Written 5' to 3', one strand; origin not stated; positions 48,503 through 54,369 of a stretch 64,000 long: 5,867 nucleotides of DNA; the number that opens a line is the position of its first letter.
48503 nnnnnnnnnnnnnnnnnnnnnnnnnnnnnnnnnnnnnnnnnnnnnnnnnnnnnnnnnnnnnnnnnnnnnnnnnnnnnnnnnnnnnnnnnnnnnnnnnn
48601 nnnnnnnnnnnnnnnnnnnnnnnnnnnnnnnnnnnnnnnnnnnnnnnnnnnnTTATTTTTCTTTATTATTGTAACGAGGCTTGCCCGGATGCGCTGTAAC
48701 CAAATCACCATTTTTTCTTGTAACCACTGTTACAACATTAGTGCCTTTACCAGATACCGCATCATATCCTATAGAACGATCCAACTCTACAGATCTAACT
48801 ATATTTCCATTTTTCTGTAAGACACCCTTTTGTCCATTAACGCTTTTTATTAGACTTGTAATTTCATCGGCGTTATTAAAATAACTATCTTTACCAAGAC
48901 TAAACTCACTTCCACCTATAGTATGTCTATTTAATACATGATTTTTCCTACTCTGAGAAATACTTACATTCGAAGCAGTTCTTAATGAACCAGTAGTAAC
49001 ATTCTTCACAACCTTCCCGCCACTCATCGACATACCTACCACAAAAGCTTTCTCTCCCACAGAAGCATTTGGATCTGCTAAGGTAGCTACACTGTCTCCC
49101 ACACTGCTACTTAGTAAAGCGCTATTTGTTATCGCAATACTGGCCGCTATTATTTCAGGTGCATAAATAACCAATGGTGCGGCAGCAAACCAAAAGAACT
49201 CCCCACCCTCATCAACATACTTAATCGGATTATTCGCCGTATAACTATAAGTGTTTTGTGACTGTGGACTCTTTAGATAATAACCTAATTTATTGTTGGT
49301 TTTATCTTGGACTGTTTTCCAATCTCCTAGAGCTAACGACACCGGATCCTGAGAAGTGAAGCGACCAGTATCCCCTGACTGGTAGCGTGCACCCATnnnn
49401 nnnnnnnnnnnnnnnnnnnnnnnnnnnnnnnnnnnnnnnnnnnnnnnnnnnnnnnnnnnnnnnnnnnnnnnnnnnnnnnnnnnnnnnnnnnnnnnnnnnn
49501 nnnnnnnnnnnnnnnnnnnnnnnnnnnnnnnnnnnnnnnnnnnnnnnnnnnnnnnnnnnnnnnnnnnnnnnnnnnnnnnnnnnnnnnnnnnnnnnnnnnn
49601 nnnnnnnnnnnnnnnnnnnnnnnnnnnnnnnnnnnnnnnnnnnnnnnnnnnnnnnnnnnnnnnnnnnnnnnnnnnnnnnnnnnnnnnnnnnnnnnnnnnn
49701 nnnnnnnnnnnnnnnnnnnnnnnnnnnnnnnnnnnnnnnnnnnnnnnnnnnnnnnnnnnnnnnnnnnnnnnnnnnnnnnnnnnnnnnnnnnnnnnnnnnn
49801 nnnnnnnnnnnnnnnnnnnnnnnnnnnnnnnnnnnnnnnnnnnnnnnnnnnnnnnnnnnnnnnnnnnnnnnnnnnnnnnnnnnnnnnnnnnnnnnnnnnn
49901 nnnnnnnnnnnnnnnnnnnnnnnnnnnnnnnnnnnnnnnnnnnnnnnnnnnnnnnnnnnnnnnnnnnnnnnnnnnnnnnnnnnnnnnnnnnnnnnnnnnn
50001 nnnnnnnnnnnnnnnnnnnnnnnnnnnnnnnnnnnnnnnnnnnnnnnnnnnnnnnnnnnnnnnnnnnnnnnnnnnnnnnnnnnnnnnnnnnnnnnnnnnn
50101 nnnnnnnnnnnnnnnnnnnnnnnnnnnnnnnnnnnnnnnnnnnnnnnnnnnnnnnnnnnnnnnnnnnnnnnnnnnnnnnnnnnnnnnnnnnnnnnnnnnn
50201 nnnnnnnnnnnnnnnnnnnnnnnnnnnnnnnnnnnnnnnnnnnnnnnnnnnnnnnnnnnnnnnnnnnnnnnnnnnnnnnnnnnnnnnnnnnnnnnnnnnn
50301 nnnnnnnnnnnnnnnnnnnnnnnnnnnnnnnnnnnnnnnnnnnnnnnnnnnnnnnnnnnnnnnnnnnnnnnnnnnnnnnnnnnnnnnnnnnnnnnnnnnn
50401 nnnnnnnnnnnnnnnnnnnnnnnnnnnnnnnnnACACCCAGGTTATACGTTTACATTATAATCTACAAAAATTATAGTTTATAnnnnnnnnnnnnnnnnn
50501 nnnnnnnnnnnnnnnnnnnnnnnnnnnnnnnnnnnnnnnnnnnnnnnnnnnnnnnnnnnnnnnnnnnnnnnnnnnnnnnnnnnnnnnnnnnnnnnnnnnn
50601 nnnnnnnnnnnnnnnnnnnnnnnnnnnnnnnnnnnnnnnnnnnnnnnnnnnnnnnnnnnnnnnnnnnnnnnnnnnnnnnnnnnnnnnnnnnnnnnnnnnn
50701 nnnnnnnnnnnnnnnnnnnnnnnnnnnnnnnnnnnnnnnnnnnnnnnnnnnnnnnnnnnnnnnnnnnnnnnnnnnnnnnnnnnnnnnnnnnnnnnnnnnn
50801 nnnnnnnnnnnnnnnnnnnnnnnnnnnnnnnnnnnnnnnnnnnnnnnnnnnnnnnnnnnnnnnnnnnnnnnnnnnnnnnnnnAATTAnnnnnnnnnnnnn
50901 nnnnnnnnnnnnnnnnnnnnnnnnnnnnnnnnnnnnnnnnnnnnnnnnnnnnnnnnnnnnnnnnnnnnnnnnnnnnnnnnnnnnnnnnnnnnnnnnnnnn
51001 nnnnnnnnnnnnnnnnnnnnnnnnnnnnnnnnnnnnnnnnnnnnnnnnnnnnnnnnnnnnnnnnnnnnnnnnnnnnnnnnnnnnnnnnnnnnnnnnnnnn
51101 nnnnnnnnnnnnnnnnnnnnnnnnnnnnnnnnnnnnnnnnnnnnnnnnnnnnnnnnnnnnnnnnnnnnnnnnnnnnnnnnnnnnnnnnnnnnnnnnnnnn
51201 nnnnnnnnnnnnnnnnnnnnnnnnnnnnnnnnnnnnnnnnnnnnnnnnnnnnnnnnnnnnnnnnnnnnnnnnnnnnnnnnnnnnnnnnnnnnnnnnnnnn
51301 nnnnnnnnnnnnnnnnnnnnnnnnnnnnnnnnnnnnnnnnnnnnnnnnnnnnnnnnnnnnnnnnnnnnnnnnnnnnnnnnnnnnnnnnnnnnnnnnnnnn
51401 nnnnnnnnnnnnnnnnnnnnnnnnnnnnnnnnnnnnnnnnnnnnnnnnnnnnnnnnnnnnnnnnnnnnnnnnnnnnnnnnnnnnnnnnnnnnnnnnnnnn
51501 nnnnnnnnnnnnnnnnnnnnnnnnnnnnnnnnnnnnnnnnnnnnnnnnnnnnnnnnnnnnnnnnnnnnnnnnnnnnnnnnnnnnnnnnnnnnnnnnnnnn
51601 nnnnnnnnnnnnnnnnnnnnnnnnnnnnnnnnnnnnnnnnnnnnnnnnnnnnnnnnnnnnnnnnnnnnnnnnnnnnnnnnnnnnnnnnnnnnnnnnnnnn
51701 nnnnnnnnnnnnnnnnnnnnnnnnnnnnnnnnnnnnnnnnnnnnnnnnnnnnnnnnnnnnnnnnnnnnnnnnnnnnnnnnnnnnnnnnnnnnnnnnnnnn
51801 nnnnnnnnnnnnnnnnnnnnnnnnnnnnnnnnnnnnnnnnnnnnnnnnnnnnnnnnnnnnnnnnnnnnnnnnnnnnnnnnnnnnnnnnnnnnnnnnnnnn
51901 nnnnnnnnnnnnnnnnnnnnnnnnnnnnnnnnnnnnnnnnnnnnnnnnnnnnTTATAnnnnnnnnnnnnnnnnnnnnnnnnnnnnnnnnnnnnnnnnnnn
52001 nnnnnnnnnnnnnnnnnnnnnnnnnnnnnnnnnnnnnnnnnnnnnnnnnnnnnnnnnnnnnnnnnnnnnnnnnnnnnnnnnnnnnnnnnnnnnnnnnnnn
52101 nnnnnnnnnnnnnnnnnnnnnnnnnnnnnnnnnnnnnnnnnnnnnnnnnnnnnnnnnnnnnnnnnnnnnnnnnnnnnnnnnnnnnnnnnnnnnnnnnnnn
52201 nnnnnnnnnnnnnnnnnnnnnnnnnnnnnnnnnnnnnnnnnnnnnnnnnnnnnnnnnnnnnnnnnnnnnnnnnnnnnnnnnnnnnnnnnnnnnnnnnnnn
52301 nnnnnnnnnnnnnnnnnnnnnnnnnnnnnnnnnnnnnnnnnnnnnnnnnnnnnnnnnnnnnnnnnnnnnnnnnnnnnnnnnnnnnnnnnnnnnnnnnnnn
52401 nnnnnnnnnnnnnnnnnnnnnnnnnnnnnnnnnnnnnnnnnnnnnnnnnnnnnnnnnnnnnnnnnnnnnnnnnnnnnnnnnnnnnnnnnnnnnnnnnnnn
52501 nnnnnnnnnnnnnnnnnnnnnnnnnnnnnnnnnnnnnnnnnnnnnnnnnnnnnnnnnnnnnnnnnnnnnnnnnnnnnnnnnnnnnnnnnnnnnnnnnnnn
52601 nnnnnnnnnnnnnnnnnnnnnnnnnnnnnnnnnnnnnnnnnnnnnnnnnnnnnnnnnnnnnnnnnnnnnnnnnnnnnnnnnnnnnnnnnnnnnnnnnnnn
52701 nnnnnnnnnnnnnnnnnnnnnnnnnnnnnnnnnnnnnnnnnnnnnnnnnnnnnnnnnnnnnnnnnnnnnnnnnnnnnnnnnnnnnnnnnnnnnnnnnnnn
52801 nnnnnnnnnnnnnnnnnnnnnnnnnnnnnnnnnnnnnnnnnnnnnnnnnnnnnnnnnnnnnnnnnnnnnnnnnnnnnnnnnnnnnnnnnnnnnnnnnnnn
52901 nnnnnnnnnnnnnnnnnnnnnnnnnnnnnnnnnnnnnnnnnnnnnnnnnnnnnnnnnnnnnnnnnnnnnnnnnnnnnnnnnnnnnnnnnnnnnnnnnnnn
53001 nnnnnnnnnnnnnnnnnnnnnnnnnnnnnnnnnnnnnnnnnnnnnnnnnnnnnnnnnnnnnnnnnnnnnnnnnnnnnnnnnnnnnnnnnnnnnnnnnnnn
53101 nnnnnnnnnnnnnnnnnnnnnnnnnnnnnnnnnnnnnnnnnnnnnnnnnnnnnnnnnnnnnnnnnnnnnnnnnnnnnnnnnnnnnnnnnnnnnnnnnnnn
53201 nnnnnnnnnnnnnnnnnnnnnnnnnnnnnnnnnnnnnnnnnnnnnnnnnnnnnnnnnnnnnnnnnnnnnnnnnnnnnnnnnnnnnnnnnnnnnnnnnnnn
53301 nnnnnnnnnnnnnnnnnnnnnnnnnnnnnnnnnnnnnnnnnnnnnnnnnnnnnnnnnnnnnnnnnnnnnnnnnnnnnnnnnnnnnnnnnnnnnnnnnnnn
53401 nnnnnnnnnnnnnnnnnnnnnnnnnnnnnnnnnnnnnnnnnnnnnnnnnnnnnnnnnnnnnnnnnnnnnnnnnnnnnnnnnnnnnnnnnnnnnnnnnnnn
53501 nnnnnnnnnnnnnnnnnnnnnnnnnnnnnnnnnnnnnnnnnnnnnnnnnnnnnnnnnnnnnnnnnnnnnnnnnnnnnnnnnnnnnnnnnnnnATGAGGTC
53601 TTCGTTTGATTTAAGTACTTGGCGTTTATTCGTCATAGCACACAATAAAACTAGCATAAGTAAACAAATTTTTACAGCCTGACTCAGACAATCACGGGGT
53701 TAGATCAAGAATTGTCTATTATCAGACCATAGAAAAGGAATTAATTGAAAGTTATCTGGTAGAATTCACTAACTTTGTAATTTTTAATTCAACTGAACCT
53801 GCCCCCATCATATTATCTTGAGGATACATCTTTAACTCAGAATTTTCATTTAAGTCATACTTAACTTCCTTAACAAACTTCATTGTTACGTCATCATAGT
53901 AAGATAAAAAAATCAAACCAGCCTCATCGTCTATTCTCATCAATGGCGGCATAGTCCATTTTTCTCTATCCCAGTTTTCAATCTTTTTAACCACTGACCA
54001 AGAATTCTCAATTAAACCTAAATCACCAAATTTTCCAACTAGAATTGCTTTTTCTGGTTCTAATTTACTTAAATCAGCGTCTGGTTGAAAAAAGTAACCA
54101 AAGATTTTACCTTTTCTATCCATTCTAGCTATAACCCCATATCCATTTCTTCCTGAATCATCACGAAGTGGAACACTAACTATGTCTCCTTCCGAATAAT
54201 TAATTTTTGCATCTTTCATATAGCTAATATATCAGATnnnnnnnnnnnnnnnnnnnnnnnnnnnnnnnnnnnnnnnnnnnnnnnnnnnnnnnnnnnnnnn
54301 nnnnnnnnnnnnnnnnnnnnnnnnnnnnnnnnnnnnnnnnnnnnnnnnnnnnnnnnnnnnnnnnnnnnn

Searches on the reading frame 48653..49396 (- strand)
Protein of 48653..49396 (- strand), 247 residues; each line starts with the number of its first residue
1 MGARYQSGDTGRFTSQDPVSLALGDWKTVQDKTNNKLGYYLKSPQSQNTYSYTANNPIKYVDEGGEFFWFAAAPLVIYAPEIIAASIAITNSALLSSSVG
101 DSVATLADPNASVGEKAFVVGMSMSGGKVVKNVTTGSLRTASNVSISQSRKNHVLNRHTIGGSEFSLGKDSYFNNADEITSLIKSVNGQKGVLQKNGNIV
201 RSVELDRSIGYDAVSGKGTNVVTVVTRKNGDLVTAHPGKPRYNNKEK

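Call 5: search_protein_families(library=pfam, proteins=[window:48653-49396:-], max_evalue=0.1)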
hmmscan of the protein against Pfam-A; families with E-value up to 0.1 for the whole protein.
window:48653-49396:- (247 aa): 2 families
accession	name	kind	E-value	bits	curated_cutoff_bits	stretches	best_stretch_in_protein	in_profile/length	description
PF15542.11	Ntox50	-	0.0067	17.6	22.2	1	156-230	7-87/92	Bacterial toxin 50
PF17689.8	Arabino_trans_N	-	0.072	13.7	25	0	72-131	19-78/156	Arabinosyltransferase concanavalin like domain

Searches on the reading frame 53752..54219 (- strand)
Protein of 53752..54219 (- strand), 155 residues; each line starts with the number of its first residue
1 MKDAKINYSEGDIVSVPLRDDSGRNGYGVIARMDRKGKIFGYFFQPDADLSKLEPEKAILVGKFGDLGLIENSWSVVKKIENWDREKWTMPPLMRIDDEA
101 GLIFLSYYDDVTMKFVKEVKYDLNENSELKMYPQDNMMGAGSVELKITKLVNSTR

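Call 5: search_protein_families(library=pfam, proteins=[window:53752-54219:-], max_evalue=0.1)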
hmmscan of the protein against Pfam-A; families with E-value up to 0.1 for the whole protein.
window:53752-54219:- (155 aa): 1 family
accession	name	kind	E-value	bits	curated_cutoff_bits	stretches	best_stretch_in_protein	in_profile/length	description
PF15428.11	Imm26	-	5.3e-07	30.3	23.3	1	10-97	2-99/107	Immunity protein 26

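Call 12: search_protein_families(library=ncbifam, proteins=[window:53752-54219:-], max_evalue=0.01)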
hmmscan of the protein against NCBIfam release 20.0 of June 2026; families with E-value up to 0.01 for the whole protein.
window:53752-54219:- (155 aa): 0 families

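Call 23: find_encoding_contigs(protein=window:53752-54219:-, flank=8000, max_places=6)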
Protein window:53752-54219:- (155 aa): 1 contig read that carries it; 1 place shown.
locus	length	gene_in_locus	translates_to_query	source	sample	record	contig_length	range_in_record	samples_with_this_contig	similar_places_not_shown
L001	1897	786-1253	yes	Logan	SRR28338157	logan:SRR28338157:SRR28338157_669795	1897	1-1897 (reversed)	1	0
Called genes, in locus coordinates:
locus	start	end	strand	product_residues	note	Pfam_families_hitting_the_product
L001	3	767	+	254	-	?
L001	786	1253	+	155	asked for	PF15428:Imm26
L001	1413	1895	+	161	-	?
